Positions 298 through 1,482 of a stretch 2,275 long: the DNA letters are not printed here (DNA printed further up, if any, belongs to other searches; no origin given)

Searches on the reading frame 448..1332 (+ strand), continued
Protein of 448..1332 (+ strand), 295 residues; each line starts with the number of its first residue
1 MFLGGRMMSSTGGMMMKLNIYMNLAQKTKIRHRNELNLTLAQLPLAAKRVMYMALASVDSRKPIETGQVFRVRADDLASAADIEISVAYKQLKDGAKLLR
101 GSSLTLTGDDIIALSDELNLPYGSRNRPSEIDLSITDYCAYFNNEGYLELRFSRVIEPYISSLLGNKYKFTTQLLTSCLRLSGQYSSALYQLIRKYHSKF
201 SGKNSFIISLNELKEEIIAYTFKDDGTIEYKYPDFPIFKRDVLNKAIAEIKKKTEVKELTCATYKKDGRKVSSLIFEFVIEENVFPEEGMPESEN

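Call 40: find_encoding_contigs(protein=P0057, flank=1500, max_places=3)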
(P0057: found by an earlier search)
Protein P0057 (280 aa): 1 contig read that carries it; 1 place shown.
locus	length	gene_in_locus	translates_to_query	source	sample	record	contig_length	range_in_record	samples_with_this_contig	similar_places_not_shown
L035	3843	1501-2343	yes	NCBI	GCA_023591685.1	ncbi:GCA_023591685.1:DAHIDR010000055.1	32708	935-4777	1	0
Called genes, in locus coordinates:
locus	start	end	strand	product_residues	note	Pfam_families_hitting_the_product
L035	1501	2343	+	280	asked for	PF01051:Rep3_N, PF21205:Rep3_C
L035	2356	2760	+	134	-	-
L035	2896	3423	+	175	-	PF10881:DUF2726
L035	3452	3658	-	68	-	-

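Call 41: find_encoding_contigs(protein=P0052, flank=1500, max_places=3)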
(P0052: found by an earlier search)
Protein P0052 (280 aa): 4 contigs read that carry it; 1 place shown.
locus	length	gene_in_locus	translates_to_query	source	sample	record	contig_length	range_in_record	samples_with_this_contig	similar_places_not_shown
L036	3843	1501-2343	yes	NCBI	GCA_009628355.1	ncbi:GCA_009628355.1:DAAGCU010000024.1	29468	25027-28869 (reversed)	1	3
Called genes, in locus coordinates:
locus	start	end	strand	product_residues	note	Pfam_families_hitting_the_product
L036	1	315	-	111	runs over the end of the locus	PF05973:Gp49 (weak)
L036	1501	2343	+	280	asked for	PF01051:Rep3_N, PF21205:Rep3_C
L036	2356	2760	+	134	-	-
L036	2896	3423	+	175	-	PF10881:DUF2726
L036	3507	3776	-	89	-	-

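Call 42: find_encoding_contigs(protein=P0060, flank=2500, max_places=3)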
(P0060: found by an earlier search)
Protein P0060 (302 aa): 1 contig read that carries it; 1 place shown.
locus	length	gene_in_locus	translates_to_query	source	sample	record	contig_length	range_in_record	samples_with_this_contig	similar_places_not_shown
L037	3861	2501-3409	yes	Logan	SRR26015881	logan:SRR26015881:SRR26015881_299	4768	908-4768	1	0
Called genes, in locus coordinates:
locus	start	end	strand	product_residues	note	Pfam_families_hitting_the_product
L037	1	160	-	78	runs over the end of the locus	PF15731:MqsA_antitoxin, PF20432:Xre-like-HTH (weak)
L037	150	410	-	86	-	-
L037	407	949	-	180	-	-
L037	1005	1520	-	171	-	PF00226:DnaJ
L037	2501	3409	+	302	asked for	PF01051:Rep3_N, PF21205:Rep3_C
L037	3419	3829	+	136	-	-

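Call 43: find_encoding_contigs(protein=P0050, flank=1500, max_places=3)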
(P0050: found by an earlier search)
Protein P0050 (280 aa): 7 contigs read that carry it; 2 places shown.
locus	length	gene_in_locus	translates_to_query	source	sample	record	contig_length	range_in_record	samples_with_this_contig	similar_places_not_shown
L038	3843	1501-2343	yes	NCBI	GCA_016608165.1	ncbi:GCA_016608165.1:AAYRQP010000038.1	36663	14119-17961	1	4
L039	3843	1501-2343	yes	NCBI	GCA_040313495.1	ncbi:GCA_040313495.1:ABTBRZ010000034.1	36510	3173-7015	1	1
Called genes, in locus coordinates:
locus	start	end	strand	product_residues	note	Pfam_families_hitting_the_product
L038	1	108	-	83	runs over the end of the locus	-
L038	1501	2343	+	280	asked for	PF01051:Rep3_N, PF21205:Rep3_C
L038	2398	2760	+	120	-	-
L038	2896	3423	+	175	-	PF10881:DUF2726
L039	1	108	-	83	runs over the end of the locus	-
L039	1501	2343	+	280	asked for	PF01051:Rep3_N, PF21205:Rep3_C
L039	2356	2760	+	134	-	-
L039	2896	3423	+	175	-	PF10881:DUF2726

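Call 44: find_encoding_contigs(protein=P0058, flank=1500, max_places=3)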
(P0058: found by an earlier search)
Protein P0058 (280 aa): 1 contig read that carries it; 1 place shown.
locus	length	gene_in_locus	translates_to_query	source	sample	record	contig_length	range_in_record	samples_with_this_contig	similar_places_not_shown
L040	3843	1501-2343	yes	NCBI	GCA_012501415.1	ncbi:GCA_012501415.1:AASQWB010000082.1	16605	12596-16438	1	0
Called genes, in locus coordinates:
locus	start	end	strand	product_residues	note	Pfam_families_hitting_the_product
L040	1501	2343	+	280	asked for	PF01051:Rep3_N, PF21205:Rep3_C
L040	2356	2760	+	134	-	-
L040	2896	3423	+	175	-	PF10881:DUF2726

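Call 54: get_annotated_region(hit=H116, flank=1200)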
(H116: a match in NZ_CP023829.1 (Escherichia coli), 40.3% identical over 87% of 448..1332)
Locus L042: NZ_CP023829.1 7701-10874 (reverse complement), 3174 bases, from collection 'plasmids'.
description: Escherichia coli strain 4/4 plasmid p4_4.3, complete sequence
organism: Escherichia coli (NCBI taxid 562)
taxonomy: Bacteria; Pseudomonadota; Gammaproteobacteria; Enterobacterales; Enterobacteriaceae; Escherichia; Escherichia coli
host: -; source: Homo sapiens,Bacterial isolate,feces; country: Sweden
typing (MOB-suite, as given by PLSDB): conjugative; replicon IncX4; relaxase MOBP; mating-pair formation MPF_T
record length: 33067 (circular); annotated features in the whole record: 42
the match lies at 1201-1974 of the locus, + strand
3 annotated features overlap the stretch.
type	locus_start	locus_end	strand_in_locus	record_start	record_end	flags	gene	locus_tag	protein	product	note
CDS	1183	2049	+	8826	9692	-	-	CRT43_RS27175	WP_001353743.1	replication initiation protein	GO:0006270 - DNA replication initiation [Evidence IEA]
CDS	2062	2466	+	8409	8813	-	-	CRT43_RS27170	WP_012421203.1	hypothetical protein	-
CDS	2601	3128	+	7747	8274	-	-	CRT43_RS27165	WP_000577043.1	DUF2726 domain-containing protein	-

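Call 55: get_annotated_region(hit=H98, flank=1200)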
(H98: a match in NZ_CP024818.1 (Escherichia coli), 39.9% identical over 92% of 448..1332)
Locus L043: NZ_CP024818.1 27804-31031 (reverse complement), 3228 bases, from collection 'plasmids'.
description: Escherichia coli strain CREC-629 plasmid pCREC-629_3, complete sequence
organism: Escherichia coli (NCBI taxid 562)
taxonomy: Bacteria; Pseudomonadota; Gammaproteobacteria; Enterobacterales; Enterobacteriaceae; Escherichia; Escherichia coli
host: -; source: Homo sapiens,urine; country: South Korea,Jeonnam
typing (MOB-suite, as given by PLSDB): conjugative; replicon IncX3; relaxase MOBP; mating-pair formation MPF_T
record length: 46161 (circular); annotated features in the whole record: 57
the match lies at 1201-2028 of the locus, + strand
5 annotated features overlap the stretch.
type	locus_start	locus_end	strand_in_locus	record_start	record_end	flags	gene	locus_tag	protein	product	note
CDS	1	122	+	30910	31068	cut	-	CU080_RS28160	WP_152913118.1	hypothetical protein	-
CDS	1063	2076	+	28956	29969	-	-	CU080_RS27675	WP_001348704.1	replication initiation protein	GO:0006270 - DNA replication initiation [Evidence IEA]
CDS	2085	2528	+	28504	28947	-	-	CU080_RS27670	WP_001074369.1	hypothetical protein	-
CDS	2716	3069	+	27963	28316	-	ddp1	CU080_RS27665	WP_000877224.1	DNA distortion polypeptide 3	-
CDS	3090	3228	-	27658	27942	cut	-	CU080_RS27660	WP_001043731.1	hypothetical protein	-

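Call 56: get_annotated_region(hit=H128, flank=1200)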
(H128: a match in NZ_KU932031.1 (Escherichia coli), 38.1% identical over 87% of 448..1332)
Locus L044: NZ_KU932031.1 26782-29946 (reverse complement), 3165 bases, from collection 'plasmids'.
description: Escherichia coli plasmid pEC15II, complete sequence
organism: Escherichia coli (NCBI taxid 562)
taxonomy: Bacteria; Pseudomonadota; Gammaproteobacteria; Enterobacterales; Enterobacteriaceae; Escherichia; Escherichia coli
host: -; source: -; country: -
typing (MOB-suite, as given by PLSDB): conjugative; replicon IncX1,IncX3; relaxase MOBP; mating-pair formation MPF_T
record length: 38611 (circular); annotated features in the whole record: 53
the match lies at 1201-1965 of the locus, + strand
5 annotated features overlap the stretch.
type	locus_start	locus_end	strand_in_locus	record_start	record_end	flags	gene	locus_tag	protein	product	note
CDS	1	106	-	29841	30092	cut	-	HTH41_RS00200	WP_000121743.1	plasmid stabilization protein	-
CDS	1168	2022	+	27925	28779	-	-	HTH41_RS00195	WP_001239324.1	replication initiation protein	GO:0006270 - DNA replication initiation [Evidence IEA]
CDS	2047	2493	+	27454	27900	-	-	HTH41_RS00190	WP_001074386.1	hypothetical protein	-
CDS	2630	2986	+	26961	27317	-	ddp1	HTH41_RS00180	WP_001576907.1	DNA distortion polypeptide 3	-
CDS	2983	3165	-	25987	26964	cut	-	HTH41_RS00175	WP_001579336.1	DUF6685 family protein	-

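Call 57: get_annotated_region(hit=H213, flank=1200)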
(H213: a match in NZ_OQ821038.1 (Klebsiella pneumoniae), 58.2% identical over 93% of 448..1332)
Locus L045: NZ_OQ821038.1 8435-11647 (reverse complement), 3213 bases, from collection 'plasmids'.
description: Klebsiella pneumoniae strain 08A18CPO009A plasmid p08A18009A_C_KPC, complete sequence
organism: Klebsiella pneumoniae (NCBI taxid 573)
taxonomy: Bacteria; Pseudomonadota; Gammaproteobacteria; Enterobacterales; Enterobacteriaceae; Klebsiella; Klebsiella pneumoniae
host: -; source: -; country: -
typing (MOB-suite, as given by PLSDB): conjugative; replicon IncX5; relaxase MOBP; mating-pair formation MPF_T
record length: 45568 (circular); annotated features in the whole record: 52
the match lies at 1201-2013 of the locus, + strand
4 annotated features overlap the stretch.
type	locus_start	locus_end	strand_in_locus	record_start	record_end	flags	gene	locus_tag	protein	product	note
CDS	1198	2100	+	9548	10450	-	-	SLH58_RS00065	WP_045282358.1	replication initiation protein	GO:0006270 - DNA replication initiation [Evidence IEA]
CDS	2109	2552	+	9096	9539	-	-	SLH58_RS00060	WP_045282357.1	hypothetical protein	-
CDS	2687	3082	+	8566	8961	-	ddp1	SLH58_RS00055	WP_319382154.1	DNA distortion polypeptide 3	-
CDS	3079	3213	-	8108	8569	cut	-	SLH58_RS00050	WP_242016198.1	hypothetical protein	-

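Call 58: get_annotated_region(hit=H188, flank=1200)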
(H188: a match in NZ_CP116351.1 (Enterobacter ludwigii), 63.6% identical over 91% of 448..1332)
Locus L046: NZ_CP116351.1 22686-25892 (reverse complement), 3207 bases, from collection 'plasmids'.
description: Enterobacter ludwigii strain CM-TZ4 plasmid unnamed4, complete sequence
organism: Enterobacter ludwigii (NCBI taxid 299767)
taxonomy: Bacteria; Pseudomonadota; Gammaproteobacteria; Enterobacterales; Enterobacteriaceae; Enterobacter; Enterobacter ludwigii
host: -; source: strawberry,pure cluture; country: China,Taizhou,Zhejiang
typing (MOB-suite, as given by PLSDB): conjugative; relaxase MOBP; mating-pair formation MPF_T
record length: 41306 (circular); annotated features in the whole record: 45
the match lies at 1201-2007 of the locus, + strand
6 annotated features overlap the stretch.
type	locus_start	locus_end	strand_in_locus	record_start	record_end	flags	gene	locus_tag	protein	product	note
CDS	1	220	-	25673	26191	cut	-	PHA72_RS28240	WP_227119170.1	J domain-containing protein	-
CDS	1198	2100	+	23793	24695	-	-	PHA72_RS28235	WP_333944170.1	replication initiation protein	GO:0006270 - DNA replication initiation [Evidence IEA]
CDS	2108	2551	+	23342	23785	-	-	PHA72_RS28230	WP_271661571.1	hypothetical protein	-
CDS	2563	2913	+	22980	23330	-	ddp1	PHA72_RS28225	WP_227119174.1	DNA distortion polypeptide 3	-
CDS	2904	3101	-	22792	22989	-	-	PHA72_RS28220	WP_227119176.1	hypothetical protein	-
CDS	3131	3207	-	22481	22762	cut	-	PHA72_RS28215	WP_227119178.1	CopG family transcriptional regulator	-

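Call 71: find_encoding_contigs(protein=P0053, flank=1500, max_places=4)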
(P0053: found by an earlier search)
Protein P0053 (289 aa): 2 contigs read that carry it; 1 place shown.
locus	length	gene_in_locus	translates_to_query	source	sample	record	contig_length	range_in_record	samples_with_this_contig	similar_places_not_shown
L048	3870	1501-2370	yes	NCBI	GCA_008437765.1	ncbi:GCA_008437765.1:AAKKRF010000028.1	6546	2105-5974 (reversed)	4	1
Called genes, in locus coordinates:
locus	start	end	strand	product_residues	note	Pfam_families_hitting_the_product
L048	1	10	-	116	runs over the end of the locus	PF21716:dnstrm_HI1420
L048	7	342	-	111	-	PF05973:Gp49 (weak)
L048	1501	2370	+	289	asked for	PF01051:Rep3_N, PF21205:Rep3_C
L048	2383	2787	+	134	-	-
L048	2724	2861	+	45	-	-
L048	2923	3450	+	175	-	PF10881:DUF2726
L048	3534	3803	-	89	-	-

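Call 72: find_encoding_contigs(protein=P0059, flank=1500, max_places=4)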
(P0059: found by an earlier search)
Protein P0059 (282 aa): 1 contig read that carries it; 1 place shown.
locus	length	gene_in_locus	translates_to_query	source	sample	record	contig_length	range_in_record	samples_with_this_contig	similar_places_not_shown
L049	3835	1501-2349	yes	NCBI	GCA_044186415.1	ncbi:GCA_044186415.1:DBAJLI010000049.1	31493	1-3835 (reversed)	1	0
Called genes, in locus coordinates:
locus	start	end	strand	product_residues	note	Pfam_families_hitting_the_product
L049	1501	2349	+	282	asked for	PF01051:Rep3_N, PF21205:Rep3_C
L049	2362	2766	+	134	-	-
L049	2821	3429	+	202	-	PF10881:DUF2726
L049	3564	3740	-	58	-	-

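Call 73: find_encoding_contigs(protein=P0055, flank=1500, max_places=4)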
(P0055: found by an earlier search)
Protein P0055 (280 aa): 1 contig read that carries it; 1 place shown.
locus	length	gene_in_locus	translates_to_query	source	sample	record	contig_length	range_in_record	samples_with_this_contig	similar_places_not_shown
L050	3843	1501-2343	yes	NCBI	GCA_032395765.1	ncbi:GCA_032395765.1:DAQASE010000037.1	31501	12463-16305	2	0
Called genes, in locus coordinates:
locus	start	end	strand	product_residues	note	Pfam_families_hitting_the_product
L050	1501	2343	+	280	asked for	PF01051:Rep3_N, PF21205:Rep3_C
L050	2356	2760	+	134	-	-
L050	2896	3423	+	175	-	PF10881:DUF2726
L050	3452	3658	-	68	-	-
